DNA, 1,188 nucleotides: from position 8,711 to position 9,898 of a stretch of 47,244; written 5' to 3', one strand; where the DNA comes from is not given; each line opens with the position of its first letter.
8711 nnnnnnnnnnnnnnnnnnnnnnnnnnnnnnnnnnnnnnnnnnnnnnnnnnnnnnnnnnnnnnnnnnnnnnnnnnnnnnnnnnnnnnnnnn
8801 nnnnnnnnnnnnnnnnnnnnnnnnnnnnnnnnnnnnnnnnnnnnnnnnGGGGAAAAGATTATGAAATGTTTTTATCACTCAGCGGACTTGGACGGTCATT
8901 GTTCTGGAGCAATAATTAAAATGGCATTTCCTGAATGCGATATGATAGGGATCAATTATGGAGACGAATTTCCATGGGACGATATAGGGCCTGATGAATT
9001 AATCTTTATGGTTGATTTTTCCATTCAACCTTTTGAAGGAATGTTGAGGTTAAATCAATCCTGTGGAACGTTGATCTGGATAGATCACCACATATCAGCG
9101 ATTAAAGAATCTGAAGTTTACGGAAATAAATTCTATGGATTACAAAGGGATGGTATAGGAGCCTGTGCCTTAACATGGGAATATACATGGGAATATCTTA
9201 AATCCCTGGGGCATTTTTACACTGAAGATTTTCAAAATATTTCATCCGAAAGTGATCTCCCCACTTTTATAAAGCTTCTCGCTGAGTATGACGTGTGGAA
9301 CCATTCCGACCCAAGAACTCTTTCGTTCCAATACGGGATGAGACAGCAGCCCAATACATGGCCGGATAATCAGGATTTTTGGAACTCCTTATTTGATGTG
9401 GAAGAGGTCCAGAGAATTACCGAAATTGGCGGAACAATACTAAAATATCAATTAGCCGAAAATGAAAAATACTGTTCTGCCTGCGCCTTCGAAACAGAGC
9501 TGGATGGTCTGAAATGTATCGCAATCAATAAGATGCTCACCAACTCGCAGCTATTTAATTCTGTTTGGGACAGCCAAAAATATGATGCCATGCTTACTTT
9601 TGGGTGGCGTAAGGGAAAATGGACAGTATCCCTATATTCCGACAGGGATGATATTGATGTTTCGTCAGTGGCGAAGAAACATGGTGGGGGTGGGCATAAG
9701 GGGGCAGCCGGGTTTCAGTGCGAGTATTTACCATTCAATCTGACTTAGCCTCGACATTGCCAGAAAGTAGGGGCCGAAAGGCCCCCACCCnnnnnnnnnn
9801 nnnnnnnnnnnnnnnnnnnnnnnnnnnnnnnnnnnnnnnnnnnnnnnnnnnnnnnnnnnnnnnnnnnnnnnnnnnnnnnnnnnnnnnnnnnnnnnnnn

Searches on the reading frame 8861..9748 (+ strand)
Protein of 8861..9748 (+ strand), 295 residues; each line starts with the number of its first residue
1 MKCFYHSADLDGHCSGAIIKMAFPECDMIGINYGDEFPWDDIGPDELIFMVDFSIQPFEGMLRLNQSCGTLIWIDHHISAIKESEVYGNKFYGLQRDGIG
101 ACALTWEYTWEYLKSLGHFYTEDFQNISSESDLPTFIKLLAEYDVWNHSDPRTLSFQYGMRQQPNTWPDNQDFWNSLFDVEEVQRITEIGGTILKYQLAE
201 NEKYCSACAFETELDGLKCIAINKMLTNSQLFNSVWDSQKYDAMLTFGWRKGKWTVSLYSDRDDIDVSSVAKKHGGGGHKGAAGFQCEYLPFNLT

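Call 3: search_protein_families(library=pfam, proteins=[window:8861-9748:+], max_evalue=0.01)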
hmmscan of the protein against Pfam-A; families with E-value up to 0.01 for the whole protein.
window:8861-9748:+ (295 aa): 2 families
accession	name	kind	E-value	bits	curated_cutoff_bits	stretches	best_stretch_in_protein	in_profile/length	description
PF01368.27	DHH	-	6.7e-06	26.8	28.1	1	6-80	7-76/125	DHH family, N-terminal domain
PF02272.25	DHHA1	-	9.5e-05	23.2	25.9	1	250-287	41-83/102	DHHA1 domain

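Call 4: search_protein_families(library=phrogs, proteins=[window:8861-9748:+], max_evalue=0.001)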
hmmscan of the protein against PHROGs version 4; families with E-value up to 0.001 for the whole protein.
window:8861-9748:+ (295 aa): 1 family
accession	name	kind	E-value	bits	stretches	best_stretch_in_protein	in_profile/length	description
phrog_4771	-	other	1.5e-39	137.1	1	2-290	19-286/363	DHH phosphoesterase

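Call 26: search_protein_families(library=ncbifam, proteins=[window:8861-9748:+], max_evalue=0.01)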
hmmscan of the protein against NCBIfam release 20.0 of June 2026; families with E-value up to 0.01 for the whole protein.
window:8861-9748:+ (295 aa): 1 family
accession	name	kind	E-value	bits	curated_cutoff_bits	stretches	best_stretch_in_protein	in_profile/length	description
NF053633.1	OlncasPapPhNrnA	equivalog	0.0069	15.3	350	0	222-284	234-295/317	bifunctional oligoribonuclease/PAP phosphatase NrnA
